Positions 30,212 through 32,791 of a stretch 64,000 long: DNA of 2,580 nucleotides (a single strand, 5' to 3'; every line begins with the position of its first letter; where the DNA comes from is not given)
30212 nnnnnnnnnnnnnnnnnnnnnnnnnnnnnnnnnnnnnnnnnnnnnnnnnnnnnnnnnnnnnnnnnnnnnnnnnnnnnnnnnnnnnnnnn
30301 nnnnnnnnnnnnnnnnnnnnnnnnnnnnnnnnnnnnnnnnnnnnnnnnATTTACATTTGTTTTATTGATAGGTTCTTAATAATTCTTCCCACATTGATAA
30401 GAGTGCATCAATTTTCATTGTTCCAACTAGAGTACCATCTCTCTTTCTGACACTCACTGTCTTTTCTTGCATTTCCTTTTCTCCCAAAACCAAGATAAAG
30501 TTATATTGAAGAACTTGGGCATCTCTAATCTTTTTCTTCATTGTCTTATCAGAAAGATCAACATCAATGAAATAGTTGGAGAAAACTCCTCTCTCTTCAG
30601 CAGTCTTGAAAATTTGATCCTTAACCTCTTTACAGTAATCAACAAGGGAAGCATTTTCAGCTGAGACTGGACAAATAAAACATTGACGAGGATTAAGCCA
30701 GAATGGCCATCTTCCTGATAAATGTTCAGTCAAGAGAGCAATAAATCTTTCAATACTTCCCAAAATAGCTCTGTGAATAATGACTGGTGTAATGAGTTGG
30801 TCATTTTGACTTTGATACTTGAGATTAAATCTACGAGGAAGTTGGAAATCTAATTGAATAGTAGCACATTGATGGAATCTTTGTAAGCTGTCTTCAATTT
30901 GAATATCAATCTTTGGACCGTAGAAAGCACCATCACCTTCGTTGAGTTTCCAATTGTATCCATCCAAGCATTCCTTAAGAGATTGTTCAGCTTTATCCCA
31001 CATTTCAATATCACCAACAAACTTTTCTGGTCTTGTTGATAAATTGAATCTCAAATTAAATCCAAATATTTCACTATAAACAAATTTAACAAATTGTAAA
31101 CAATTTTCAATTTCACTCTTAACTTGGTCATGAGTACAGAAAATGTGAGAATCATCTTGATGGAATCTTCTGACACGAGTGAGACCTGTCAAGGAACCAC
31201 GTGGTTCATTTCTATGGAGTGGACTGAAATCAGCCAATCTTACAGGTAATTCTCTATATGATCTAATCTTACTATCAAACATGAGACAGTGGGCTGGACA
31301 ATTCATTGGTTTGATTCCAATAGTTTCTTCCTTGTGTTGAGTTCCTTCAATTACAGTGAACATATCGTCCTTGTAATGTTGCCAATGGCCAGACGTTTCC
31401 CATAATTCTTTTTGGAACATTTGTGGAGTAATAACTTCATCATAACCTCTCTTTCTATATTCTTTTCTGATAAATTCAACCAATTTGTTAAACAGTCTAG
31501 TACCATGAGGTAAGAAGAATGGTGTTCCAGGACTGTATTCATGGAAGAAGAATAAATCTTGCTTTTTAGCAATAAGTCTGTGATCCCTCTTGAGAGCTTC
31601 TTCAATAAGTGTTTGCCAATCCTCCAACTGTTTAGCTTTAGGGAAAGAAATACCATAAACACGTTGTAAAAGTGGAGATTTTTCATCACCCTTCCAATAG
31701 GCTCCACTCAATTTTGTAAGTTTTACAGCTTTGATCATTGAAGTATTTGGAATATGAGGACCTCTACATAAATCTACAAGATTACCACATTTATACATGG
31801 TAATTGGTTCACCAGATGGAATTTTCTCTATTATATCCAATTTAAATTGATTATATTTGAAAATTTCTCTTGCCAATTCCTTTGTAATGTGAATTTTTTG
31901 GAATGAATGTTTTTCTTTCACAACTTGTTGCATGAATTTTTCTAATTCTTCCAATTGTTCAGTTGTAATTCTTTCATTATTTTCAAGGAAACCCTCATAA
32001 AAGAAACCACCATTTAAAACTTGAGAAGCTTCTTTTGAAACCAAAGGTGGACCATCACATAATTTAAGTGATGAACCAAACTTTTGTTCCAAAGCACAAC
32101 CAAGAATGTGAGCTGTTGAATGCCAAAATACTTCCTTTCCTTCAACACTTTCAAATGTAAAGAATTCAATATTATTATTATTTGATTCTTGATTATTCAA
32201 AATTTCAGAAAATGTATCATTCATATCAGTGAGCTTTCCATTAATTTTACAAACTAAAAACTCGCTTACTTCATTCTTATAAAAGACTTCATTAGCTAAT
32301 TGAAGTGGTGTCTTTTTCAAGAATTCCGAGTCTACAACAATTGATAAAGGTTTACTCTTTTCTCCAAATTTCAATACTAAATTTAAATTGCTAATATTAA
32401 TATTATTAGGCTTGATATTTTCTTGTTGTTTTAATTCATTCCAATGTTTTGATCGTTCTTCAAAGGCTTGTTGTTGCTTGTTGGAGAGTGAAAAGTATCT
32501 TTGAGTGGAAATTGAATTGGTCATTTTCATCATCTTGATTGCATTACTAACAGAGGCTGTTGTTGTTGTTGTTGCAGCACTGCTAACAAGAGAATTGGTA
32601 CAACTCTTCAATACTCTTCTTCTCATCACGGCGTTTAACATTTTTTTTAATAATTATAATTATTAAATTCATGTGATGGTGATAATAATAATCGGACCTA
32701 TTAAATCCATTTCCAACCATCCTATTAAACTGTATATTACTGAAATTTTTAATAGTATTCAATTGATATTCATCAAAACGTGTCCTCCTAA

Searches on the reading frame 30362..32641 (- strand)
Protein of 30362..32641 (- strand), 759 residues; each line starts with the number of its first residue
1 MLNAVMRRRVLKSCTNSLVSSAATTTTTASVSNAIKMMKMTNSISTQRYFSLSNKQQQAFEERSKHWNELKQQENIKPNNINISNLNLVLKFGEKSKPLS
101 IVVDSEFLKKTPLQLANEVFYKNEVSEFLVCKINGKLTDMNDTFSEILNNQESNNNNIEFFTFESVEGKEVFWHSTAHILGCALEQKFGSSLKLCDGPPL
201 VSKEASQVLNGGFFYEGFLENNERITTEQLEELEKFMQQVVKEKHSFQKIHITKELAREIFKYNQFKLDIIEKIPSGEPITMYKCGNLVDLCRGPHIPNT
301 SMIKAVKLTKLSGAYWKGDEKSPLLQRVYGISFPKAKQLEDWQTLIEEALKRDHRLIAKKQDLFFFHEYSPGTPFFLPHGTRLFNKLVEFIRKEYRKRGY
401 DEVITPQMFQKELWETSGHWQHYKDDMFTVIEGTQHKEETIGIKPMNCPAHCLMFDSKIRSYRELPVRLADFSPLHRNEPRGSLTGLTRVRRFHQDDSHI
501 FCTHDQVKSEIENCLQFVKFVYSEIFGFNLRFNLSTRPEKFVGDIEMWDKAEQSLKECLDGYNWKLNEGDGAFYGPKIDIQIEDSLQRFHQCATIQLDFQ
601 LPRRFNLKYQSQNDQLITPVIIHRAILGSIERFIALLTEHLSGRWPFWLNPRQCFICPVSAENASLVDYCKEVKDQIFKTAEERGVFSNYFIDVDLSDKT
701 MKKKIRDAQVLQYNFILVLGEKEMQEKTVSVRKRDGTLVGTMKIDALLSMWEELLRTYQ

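Call 44: search_protein_families(library=pfam, proteins=[window:30362-32641:-], max_evalue=0.001)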
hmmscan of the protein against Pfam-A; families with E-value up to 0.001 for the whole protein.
window:30362-32641:- (759 aa): 3 families
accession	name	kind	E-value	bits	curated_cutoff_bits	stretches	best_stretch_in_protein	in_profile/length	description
PF00587.30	tRNA-synt_2b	-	3.3e-48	164.5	29.3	1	435-640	5-178/179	tRNA synthetase class II core domain (G, H, P, S and T)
PF03129.25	HGTP_anticodon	-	3.4e-17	62.8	21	1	653-750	1-90/94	Anticodon binding domain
PF07973.19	tRNA_SAD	-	4.1e-14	52.7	24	1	280-329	1-44/44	Threonyl and Alanyl tRNA synthetase second additional domain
